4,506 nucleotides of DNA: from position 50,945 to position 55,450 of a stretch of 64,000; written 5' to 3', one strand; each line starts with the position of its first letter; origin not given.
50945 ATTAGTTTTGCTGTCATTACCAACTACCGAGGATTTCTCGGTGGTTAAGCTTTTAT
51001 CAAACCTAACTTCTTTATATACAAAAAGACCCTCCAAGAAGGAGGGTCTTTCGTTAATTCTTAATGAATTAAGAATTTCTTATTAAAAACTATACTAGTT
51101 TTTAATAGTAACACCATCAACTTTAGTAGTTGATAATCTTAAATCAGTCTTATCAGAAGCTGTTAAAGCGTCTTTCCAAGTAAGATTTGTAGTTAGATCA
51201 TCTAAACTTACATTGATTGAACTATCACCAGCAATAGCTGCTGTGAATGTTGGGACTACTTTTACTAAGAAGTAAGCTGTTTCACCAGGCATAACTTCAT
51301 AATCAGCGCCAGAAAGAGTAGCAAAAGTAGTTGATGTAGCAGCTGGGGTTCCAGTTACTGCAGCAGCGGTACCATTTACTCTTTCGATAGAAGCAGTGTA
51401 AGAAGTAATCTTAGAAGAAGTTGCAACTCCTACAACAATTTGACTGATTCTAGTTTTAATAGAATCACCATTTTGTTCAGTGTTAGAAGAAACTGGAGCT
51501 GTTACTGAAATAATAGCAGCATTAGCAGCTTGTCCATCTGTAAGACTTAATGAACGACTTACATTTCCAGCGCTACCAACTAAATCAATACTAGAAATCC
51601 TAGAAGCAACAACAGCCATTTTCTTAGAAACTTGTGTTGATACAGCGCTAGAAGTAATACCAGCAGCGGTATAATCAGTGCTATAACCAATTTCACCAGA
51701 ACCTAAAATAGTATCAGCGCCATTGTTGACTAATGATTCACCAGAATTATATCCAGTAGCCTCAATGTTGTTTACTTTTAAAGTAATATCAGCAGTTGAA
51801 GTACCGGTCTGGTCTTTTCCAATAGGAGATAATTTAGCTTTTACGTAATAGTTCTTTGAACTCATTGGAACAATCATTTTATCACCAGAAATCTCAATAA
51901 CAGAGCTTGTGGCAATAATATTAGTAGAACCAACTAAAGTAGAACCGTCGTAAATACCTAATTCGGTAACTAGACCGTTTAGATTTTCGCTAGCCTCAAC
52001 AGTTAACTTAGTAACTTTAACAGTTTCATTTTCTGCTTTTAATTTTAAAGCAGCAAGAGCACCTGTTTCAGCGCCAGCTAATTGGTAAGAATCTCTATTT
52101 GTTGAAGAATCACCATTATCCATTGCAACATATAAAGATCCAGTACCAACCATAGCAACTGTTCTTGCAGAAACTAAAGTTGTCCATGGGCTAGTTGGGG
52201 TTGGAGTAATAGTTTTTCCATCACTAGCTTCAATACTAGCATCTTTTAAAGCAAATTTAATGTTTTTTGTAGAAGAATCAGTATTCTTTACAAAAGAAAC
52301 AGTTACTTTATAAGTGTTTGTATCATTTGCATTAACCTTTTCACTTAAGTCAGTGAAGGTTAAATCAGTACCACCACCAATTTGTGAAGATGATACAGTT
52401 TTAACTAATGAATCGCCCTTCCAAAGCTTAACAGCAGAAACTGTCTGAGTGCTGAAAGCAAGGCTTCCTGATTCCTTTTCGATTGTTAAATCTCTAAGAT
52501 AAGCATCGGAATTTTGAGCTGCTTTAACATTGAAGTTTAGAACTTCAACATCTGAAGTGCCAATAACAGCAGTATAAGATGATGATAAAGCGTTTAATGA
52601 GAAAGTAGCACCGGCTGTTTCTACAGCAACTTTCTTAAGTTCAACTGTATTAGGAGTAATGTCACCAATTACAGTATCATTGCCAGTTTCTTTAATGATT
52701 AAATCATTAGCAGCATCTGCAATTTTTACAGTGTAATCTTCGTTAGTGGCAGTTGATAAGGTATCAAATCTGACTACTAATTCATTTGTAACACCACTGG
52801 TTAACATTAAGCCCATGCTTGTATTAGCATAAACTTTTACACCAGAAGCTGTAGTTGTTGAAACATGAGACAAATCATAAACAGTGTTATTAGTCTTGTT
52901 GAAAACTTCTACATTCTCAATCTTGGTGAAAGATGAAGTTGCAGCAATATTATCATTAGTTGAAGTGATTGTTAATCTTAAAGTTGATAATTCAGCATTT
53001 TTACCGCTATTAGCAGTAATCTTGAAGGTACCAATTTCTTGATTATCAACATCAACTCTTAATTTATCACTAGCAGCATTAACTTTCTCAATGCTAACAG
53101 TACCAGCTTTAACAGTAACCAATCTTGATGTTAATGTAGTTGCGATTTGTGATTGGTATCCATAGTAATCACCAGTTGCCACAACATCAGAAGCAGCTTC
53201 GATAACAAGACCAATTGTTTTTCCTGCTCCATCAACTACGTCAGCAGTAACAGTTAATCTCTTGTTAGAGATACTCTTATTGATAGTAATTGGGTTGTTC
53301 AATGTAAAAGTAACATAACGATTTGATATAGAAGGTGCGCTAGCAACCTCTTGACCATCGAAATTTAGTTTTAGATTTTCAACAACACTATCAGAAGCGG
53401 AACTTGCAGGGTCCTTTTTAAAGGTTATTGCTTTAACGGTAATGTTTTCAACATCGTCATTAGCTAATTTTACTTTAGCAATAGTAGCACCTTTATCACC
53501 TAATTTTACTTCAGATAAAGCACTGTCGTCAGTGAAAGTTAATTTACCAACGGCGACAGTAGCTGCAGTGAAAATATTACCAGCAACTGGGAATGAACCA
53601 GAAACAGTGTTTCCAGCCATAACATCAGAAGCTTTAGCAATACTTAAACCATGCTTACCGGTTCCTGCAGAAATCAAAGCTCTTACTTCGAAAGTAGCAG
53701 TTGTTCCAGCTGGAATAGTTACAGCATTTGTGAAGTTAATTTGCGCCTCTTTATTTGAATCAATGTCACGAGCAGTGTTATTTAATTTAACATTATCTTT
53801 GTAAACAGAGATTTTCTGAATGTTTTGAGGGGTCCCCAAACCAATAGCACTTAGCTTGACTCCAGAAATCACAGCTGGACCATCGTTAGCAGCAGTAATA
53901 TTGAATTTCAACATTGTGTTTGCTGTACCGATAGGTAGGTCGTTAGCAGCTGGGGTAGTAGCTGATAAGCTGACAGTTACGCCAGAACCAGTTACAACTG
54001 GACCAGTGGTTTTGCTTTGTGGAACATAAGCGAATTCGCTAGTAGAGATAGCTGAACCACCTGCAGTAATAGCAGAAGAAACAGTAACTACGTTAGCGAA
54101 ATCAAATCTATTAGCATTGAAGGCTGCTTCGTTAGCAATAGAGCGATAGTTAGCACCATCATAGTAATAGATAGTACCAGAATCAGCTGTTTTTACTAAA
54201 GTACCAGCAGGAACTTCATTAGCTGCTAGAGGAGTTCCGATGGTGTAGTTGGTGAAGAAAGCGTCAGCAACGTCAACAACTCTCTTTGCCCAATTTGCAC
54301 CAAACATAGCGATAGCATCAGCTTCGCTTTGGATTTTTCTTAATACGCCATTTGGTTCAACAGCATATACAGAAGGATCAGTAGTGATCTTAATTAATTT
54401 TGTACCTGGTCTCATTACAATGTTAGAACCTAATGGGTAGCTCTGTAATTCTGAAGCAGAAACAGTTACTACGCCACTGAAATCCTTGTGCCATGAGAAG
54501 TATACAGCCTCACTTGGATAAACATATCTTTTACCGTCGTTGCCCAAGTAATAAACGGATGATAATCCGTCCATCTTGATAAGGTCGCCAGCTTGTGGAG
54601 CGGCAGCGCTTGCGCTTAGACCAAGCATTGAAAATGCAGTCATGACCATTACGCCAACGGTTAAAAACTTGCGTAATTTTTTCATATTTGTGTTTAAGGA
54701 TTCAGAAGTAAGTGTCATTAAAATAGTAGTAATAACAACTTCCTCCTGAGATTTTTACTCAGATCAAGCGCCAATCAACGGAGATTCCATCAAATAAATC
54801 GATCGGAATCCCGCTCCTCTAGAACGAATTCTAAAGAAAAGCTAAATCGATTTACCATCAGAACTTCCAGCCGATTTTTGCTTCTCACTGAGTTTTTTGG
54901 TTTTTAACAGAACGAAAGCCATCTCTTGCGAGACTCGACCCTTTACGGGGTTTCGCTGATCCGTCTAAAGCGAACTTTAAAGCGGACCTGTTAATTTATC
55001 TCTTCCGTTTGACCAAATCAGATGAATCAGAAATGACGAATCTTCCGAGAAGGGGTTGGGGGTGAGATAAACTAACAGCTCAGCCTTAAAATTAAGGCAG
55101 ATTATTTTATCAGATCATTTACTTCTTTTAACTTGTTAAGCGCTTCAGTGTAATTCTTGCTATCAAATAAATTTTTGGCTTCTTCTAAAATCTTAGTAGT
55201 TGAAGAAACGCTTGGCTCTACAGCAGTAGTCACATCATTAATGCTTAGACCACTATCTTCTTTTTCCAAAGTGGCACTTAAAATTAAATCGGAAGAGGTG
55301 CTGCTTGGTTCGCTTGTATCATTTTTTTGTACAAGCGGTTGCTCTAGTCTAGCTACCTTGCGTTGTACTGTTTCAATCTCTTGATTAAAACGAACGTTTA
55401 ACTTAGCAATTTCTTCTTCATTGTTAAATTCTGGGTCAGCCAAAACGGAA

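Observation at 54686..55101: ORF-free, hairpin-dense leader (about 380-415 nt) upstream of the giant surface-protein gene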

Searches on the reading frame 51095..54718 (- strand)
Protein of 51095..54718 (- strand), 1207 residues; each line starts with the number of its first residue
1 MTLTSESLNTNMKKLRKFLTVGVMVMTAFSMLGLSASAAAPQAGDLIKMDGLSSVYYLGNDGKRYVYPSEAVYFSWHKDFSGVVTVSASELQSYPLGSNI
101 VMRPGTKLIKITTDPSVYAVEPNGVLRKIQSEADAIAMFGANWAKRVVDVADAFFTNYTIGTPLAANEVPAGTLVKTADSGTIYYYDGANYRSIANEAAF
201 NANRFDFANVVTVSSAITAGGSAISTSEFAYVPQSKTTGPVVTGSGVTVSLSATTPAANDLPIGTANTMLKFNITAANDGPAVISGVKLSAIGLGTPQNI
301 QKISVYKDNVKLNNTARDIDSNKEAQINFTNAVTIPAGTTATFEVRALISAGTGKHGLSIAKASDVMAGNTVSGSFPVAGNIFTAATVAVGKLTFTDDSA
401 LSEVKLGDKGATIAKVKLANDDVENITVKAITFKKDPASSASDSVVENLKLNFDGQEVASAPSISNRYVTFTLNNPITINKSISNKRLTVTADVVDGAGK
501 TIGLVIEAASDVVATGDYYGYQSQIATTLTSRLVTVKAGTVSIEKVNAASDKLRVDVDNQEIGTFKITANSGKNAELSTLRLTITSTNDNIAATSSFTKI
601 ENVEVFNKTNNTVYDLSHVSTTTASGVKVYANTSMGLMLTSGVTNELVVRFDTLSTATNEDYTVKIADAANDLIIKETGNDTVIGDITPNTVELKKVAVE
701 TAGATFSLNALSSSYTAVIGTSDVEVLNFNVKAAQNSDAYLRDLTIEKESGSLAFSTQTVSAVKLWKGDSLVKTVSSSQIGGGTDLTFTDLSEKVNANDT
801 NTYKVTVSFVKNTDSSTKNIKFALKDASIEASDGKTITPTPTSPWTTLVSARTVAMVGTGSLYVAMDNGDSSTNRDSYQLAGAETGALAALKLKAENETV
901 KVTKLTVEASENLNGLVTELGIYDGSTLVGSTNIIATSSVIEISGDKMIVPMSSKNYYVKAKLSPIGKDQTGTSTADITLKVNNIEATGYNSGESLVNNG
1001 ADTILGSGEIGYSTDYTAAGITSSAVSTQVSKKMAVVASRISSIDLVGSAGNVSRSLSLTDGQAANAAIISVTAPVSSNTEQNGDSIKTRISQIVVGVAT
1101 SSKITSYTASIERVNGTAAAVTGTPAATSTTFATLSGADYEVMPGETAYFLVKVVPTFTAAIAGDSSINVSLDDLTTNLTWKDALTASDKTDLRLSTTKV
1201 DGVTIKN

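Call 8: search_protein_families(library=pfam, proteins=[window:51095-54718:-], max_evalue=0.01)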
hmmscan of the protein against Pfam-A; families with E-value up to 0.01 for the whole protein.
window:51095-54718:- (1207 aa): 0 families

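Call 51: search_protein_families(library=ncbifam, proteins=[window:51095-54685:-], max_evalue=0.01)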
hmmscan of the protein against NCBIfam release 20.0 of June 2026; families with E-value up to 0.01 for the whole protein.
window:51095-54685:- (1196 aa): 0 families

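Call 52: search_solved_structures(query=window:51095-54685:-, max_evalue=0.01)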
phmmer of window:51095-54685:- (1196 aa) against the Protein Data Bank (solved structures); distinct sequences matched with E-value up to 0.01: 0.

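Call 56: find_encoding_contigs(protein=window:51095-54718:-, flank=3000, max_places=10)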
Protein window:51095-54718:- (1207 aa): 4 contigs read that carry it; 1 place shown.
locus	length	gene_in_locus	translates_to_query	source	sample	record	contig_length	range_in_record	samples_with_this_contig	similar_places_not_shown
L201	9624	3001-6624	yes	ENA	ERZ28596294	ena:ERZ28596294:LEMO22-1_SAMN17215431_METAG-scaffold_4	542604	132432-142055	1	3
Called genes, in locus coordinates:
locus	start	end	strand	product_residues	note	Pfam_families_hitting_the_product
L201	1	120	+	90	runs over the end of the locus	PF00216:Bac_DNA_binding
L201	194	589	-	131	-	-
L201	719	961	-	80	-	-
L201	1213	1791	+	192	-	PF04542:Sigma70_r2 (weak), PF08281:Sigma70_r4_2, PF04545:Sigma70_r4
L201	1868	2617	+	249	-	-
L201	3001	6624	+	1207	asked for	-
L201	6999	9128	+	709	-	PF04932:Wzy_C, PF07719:TPR_2 (faint), PF13181:TPR_8 (faint), PF13431:TPR_17 (faint)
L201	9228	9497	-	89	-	PF05016:ParE_toxin (weak), PF15738:YafQ_toxin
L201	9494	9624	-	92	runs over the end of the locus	PF04221:RelB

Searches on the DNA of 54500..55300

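Call 4: search_rna_families(source=window, start=54500, end=55300, threshold=evalue, max_evalue=10, show_alignments=3)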
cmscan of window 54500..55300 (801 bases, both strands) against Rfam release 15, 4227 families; matches with E-value up to 10: 4.
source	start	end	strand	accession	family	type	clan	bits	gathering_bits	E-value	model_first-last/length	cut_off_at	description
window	55103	55172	+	RF00531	snoMe28S-Gm3113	Gene; snRNA; snoRNA; CD-box;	-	18.8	70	2.2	1-84/84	no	Small nucleolar RNA Me28S-Gm3113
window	55012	55139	+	RF02363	Yfr11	Gene; sRNA;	-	18.6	44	3.4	1-144/144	no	Cyanobacterial functional RNA 11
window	54611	54654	-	RF00493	snoU2-30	Gene; snRNA; snoRNA; CD-box;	-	16.2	60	5.4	1-70/70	no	Small nucleolar RNA U2-30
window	54576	54686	+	RF01630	ceN40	Gene; snRNA; snoRNA; CD-box;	-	15.1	35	0.93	1-123/123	no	Nematode snoRNA ceN40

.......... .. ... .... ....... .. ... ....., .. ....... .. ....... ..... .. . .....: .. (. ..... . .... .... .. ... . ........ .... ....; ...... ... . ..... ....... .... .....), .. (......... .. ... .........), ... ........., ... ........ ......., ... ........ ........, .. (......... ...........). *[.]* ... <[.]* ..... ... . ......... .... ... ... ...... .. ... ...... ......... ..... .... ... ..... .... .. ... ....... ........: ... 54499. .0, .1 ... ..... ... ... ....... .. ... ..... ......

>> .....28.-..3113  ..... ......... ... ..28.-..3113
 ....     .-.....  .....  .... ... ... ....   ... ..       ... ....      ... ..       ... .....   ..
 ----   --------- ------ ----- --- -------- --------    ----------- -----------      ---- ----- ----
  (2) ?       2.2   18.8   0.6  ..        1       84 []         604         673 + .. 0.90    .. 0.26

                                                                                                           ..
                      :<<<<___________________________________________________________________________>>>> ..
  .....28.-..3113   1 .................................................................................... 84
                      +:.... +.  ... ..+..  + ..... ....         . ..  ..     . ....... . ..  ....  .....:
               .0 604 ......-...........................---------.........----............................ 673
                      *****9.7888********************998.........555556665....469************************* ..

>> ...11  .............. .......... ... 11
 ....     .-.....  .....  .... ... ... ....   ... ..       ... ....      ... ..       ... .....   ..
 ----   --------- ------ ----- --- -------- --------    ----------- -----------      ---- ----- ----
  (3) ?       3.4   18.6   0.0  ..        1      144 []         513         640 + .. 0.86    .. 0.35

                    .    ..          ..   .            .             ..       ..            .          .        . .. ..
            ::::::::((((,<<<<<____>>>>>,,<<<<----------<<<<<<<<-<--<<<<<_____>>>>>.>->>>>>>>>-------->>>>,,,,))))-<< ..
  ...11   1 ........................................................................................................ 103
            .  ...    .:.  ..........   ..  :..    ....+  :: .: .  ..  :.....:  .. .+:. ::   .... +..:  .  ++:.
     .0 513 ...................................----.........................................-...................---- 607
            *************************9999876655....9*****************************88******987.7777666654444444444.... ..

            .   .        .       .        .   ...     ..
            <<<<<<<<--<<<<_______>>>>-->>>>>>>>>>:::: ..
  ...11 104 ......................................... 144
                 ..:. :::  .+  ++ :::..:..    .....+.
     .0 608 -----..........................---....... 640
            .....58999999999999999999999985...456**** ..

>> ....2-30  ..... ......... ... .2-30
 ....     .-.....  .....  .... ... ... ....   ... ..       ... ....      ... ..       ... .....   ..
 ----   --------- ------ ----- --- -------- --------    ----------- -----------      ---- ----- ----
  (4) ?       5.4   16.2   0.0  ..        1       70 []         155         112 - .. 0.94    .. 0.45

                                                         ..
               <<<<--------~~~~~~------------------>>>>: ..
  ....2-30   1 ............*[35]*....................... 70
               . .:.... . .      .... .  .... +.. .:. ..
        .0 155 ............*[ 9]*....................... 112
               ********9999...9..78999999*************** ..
